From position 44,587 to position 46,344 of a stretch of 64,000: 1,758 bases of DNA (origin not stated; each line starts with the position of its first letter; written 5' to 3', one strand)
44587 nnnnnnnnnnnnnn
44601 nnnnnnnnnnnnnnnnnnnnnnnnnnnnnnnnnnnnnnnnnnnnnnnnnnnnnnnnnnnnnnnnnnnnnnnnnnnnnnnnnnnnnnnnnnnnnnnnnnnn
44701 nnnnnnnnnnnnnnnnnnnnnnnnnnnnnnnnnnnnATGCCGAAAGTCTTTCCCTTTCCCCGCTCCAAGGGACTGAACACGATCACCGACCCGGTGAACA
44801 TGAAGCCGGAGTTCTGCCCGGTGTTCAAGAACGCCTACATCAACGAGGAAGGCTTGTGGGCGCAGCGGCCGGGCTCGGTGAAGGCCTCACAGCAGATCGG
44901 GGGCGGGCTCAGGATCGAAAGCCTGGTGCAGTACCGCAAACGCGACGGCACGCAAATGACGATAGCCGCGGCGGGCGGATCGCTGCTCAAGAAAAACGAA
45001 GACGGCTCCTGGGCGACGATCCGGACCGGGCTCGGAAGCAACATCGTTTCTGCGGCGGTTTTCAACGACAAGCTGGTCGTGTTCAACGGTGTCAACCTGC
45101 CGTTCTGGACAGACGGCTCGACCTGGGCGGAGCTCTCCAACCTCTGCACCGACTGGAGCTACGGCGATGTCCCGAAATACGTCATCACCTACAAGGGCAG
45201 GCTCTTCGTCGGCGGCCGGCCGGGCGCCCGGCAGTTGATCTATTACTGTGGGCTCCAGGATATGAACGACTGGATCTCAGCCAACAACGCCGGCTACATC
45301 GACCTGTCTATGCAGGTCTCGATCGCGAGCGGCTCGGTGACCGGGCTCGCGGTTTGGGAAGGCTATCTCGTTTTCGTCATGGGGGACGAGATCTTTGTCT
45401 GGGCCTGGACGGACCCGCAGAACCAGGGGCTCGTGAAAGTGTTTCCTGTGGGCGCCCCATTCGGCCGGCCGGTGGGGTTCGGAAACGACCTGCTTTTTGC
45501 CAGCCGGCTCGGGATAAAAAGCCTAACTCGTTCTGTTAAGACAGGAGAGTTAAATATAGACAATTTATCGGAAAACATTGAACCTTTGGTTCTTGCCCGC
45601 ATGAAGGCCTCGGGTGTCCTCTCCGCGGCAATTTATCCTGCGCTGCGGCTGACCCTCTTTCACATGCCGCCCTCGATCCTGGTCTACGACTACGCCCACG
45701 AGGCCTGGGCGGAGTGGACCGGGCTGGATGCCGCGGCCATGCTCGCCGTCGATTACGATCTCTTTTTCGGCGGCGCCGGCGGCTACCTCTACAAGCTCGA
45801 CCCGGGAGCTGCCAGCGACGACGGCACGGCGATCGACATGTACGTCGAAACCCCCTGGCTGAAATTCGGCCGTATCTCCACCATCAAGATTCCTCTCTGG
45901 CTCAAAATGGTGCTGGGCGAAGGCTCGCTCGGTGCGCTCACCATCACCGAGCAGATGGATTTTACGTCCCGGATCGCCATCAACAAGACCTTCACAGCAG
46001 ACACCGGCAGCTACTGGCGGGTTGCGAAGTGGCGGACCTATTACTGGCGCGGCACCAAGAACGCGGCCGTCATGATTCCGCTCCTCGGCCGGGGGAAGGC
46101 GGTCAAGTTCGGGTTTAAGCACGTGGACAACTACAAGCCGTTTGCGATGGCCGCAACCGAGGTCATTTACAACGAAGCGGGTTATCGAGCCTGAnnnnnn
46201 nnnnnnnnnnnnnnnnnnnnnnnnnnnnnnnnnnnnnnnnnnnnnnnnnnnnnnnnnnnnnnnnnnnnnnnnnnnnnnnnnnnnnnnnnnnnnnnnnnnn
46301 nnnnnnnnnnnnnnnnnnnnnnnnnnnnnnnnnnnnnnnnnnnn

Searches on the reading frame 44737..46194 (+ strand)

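Call 36: search_protein_families(library=phrogs, proteins=[window:44737-46194:+], max_evalue=0.001)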
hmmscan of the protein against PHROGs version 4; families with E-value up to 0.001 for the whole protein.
window:44737-46194:+ (485 aa): 2 families
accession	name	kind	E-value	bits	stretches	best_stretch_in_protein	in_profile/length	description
phrog_5107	-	lysis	4.3e-36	125.4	1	5-480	9-529/533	amidase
phrog_578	-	connector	1.7e-06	27.9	1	306-461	302-451/486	head closure Hc3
